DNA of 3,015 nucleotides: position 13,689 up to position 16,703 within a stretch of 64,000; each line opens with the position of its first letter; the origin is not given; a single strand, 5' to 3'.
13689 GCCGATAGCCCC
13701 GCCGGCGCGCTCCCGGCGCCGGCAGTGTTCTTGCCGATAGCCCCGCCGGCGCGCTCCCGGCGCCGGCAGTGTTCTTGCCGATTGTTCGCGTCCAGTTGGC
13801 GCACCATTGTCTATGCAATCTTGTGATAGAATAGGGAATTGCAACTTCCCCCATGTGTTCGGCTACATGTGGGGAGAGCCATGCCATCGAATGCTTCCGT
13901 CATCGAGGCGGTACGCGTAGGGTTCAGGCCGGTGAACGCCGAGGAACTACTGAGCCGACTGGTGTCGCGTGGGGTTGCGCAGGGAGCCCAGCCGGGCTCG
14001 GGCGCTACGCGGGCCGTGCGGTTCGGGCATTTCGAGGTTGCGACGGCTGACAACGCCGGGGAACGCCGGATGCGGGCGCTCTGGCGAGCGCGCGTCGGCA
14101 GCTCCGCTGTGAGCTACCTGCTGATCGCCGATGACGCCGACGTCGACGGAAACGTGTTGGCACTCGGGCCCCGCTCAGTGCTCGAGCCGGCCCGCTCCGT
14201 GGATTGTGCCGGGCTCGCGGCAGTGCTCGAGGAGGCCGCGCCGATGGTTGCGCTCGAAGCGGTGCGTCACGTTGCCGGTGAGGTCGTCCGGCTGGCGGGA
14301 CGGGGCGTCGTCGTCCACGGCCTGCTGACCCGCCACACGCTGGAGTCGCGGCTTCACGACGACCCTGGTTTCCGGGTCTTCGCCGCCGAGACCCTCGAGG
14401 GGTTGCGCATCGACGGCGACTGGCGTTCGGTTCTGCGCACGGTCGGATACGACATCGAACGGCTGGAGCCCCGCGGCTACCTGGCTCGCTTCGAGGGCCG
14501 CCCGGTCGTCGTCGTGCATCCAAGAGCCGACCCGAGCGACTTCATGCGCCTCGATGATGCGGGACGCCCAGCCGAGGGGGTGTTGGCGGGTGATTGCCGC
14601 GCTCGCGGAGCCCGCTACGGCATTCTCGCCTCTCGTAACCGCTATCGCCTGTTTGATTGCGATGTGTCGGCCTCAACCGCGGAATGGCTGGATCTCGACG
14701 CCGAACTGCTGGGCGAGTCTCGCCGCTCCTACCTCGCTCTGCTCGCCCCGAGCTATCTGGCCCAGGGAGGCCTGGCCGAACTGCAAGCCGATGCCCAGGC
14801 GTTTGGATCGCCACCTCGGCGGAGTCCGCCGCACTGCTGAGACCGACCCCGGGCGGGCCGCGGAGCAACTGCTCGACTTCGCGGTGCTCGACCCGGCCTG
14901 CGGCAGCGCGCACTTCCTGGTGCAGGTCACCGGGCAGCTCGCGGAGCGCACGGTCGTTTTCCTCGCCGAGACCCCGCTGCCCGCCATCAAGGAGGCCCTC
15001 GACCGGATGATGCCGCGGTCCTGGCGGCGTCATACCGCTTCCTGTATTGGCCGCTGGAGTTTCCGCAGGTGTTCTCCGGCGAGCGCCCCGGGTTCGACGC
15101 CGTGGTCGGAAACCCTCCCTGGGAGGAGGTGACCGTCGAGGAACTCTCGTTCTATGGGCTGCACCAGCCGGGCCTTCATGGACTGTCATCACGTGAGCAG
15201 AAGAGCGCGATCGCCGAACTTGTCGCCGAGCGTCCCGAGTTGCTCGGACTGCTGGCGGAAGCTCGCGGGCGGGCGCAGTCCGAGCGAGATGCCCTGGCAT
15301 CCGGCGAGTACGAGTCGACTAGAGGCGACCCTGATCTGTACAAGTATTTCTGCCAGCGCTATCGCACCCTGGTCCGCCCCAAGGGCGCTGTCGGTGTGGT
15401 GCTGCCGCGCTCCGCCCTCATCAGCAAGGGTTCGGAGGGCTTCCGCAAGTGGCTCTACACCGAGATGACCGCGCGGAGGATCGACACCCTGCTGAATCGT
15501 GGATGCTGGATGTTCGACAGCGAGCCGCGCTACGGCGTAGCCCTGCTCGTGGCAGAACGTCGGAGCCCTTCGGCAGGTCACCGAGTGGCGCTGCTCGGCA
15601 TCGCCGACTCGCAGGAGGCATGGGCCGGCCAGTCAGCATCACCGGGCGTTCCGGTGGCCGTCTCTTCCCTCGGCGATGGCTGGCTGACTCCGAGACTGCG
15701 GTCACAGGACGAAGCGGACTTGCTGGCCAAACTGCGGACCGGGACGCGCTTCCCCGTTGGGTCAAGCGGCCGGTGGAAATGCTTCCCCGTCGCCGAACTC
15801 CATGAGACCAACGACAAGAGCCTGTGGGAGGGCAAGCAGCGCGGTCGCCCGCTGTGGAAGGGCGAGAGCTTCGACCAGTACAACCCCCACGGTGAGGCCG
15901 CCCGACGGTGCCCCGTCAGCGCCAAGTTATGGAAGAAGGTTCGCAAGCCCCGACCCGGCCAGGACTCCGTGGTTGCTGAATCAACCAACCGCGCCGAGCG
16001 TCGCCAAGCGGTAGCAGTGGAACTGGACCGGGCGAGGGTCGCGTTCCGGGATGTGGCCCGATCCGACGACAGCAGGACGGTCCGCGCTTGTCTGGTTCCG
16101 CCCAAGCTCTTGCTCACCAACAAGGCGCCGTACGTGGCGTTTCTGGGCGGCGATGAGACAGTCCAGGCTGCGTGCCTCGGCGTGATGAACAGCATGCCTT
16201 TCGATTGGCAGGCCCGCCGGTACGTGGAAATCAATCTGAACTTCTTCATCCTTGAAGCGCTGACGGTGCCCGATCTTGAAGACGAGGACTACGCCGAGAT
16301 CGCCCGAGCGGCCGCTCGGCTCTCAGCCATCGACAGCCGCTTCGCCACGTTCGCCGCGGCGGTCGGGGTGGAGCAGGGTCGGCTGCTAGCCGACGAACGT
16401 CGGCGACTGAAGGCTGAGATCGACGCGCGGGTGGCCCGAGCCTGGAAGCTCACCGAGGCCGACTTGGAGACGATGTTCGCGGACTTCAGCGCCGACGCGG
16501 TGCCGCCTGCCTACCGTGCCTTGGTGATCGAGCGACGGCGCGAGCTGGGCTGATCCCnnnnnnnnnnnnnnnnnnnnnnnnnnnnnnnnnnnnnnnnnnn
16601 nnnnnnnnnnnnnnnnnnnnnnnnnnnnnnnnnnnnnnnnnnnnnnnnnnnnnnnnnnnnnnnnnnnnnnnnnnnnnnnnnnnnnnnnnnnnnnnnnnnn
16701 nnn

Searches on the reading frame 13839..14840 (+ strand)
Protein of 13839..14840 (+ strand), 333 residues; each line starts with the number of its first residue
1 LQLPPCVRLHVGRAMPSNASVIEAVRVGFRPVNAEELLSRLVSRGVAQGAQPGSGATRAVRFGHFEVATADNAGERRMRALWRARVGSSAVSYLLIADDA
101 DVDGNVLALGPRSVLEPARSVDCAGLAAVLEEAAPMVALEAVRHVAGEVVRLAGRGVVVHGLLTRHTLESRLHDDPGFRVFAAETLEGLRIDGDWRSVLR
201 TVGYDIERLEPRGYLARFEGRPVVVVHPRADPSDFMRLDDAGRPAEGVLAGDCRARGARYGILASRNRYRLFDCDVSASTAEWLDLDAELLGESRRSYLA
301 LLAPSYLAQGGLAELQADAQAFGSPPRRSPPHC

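Call 5: search_protein_families(library=pfam, proteins=[window:13839-14840:+], max_evalue=0.01)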
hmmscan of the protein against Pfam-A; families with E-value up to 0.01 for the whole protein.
window:13839-14840:+ (333 aa): 0 families

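Call 6: search_protein_families(library=padloc, proteins=[window:13839-14840:+], max_evalue=0.01)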
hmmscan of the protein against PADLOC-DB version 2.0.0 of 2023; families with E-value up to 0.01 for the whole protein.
window:13839-14840:+ (333 aa): 0 families

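Call 13: search_protein_families(library=ncbifam, proteins=[window:13839-14840:+], max_evalue=0.01)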
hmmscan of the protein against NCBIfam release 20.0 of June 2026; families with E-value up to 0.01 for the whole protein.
window:13839-14840:+ (333 aa): 0 families

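Call 64: search_solved_structures(query=A3, max_evalue=0.01)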
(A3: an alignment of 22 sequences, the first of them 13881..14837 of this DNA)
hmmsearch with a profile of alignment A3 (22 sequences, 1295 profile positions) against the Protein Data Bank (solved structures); distinct sequences matched with E-value up to 0.01: 0.

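Call 72: predict_structure(alignment_id=A3)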
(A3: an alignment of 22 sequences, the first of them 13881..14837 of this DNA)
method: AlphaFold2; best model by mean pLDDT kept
length: 319 residues; sequences in the alignment: 22
mean_pLDDT: 85.9   pTM: 0.80
mean pLDDT of the five models: 85.9, 85.3, 83.3, 83.2, 82.8
residues with pLDDT >= 90: 182; 70-90: 107; 50-70: 6; < 50: 24
segments of 3 or more residues with pLDDT < 50: 1-15, 311-319
pLDDT, mean of each block of 10 residues (from residue 1): 37 55 93 90 90 88 90 82 92 91 91 93 89 92 86 85 93 91 95 93 97 90 78 92 96 94 84 91 95 92 80 41
secondary structure, 60 per line:
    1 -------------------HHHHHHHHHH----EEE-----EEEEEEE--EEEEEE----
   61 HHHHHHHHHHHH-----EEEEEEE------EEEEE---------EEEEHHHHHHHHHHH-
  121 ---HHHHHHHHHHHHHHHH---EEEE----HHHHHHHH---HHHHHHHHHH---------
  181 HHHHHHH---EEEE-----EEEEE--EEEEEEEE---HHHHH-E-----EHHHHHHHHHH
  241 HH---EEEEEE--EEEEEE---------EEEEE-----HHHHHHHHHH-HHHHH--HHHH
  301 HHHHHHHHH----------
elements in order: H20-29 E34-36 E42-48 E51-56 H61-72 E78-84 E91-95 E105-108 H109-119 H124-139 E143-146 H151-158 H162-171 H181-187 E191-194 E200-204 E207-214 H218-222 H231-242 E246-251 E254-259 E269-273 H279-288 H290-294 H297-309

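Call 76: fold_search(model_id=the predicted structure, library=pdb)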
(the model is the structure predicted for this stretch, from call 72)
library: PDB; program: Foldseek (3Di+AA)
matches with E <= 10: 775; with E <= 0.001: 0
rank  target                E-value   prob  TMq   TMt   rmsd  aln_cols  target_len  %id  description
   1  1qya_A                6.4e-03  0.44  0.19  0.20  13.9       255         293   13  CRYSTAL STRUCTURE OF E. COLI PROTEIN YDDE (released 2004-06-08)
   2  3s1s                  2.6e-02  0.94  0.26  0.11  10.0       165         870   10  Characterization and crystal structure of the type IIG restriction endonuclease BpuSI (released 2011-07-13)
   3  1ob8_A                3.5e-02  0.98  0.23  0.51   4.2       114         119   16  Holliday Junction Resolving Enzyme (released 2004-10-15)
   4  1qy9_C                3.8e-02  0.16  0.17  0.18  14.6       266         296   16  Crystal structure of E. coli Se-MET protein YDDE (released 2004-06-08)
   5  4tkd_B                4.2e-02  0.77  0.19  0.43   9.9       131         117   13  Sulfolobus solfataricus HJC mutants (released 2015-08-12)
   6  1ob8_B                6.7e-02  0.96  0.24  0.52   4.2       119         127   16  Holliday Junction Resolving Enzyme (released 2004-10-15)
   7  4tkd_D                6.7e-02  0.72  0.18  0.41   6.4       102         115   16  Sulfolobus solfataricus HJC mutants (released 2015-08-12)
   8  2zxo                  7.2e-02  0.21  0.17  0.09  16.9       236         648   13  Crystal structure of RecJ from Thermus thermophilus HB8 (released 2010-01-05)
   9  2zxr                  9.6e-02  0.18  0.17  0.10  17.1       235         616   12  Crystal structure of RecJ in complex with Mg2+ from Thermus thermophilus HB8 (released 2010-01-05)
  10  1adj_A                9.6e-02  0.08  0.14  0.11  29.3       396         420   11  HISTIDYL-TRNA SYNTHETASE IN COMPLEX WITH HISTIDINE (released 1997-08-20)
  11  4py5_A                1.2e-01  0.08  0.14  0.16  18.3       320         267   13  Thermovibrio ammonificans RNase H3 in complex with 19-mer RNA/DNA (released 2014-07-30)
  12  1ir6                  1.3e-01  0.21  0.16  0.14  13.3       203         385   10  Crystal structure of exonuclease RecJ bound to manganese (released 2002-05-15)
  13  7bto_F                1.4e-01  0.35  0.21  0.16  15.5       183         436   11  EcoR124I-ArdA in the Translocation State (released 2020-05-27)
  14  4rdx_A                1.4e-01  0.06  0.14  0.13  29.9       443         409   10  Structure of histidinyl-tRNA synthetase in complex with tRNA(His) (released 2015-03-25)
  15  2w00_B                1.5e-01  0.30  0.15  0.06  13.1       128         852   12  Crystal structure of the HsdR subunit of the EcoR124I restriction enzyme in complex with ATP (released 2008-12-16)
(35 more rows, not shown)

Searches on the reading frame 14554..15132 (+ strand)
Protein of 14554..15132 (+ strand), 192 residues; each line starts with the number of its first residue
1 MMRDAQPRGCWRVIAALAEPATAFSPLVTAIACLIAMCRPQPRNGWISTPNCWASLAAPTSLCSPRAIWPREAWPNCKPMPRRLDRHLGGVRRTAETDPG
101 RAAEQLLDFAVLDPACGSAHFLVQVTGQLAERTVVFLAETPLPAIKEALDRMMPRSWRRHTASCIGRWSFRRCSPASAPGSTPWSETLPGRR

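Call 10: search_protein_families(library=pfam, proteins=[window:14554-15132:+], max_evalue=0.01)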
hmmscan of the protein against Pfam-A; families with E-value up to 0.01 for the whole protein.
window:14554-15132:+ (192 aa): 0 families

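Call 13: search_protein_families(library=ncbifam, proteins=[window:14554-15132:+], max_evalue=0.01)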
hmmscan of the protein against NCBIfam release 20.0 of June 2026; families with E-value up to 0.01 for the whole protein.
window:14554-15132:+ (192 aa): 2 families
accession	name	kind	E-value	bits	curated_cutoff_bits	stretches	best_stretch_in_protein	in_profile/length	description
NF033455.1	BREX_6_MTaseX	exception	0.0061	14.1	900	1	101-130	322-351/1319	BREX-6 system adenine-specific DNA-methyltransferase PglX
NF033452.1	BREX_1_MTaseX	exception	0.0065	14.3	500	1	105-124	311-330/1210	BREX-1 system adenine-specific DNA-methyltransferase PglX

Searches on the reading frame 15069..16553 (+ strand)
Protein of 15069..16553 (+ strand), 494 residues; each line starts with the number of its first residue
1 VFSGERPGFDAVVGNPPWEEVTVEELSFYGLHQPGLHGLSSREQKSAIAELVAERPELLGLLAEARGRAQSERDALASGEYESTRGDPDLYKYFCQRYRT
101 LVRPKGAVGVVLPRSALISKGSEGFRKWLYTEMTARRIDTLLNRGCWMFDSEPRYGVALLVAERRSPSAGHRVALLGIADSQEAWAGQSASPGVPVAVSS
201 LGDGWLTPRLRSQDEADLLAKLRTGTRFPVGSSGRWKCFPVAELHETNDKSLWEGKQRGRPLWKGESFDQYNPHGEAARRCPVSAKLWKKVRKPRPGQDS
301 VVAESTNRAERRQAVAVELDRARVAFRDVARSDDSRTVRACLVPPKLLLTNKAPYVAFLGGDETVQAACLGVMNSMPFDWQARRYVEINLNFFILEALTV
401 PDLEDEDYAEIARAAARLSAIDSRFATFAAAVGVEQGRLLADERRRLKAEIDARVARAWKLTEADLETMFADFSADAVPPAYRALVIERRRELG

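Call 5: search_protein_families(library=pfam, proteins=[window:15069-16553:+], max_evalue=0.01)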
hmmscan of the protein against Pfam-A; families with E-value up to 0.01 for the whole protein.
window:15069-16553:+ (494 aa): 1 family
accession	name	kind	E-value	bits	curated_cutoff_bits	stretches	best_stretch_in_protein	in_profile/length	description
PF07669.17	Eco57I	-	3.7e-10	40.6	25.3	1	72-138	94-162/171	Eco57I restriction-modification methylase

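Call 6: search_protein_families(library=padloc, proteins=[window:15069-16553:+], max_evalue=0.01)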
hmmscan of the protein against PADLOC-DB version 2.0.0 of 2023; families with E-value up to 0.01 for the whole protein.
window:15069-16553:+ (494 aa): 12 families
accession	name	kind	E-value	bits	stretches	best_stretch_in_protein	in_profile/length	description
PDLC03620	REase_MTase_IIG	-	1.5e-50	169.9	1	5-474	851-1353/1378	Type IIG restriction enzyme-methyltransferase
PDLC03365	MTase_II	-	1.5e-09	35.2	1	315-404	410-500/578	Type II methyltransferase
PDLC03613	REase_MTase_IIG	-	2.9e-07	26.5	1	8-173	748-913/1250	Type IIG restriction enzyme-methyltransferase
PDLC03237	MTase_II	-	9.1e-07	25.1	1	81-384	273-556/1036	Type II methyltransferase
PDLC02643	DrmMI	-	4.6e-06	22.7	0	4-18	864-878/1347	DrmMI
PDLC03338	MTase_II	-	8.4e-06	22.8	1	82-224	270-405/604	Type II methyltransferase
PDLC03611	REase_MTase_IIG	-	3.9e-05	19.2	1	7-143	931-1069/1532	Type IIG restriction enzyme-methyltransferase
PDLC03622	REase_MTase_IIG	-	0.0002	16.8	0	86-172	961-1046/1524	Type IIG restriction enzyme-methyltransferase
PDLC03630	REase_MTase_IIG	-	0.00037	16.4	0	371-468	998-1090/1100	Type IIG restriction enzyme-methyltransferase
PDLC02644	DrmMI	-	0.0048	12.8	0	2-18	375-391/988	DrmMI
PDLC02528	PglX|PglXI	-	0.0066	12.2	1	85-184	502-600/1125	PglX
PDLC03235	MTase_II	-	0.0093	12.8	0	68-143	262-337/648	Type II methyltransferase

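Call 13: search_protein_families(library=ncbifam, proteins=[window:15069-16553:+], max_evalue=0.01)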
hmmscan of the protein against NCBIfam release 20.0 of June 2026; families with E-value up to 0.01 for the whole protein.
window:15069-16553:+ (494 aa): 2 families
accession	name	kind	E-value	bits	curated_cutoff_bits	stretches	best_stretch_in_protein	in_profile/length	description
TIGR02987.1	met_A_Alw26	exception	1.1e-17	64.1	353.5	1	227-384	300-435/523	Alw26I/Eco31I/Esp3I family type II restriction adenine-specific DNA-methyltransferase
NF033452.1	BREX_1_MTaseX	exception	0.0095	13.8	500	0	80-146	534-595/1210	BREX-1 system adenine-specific DNA-methyltransferase PglX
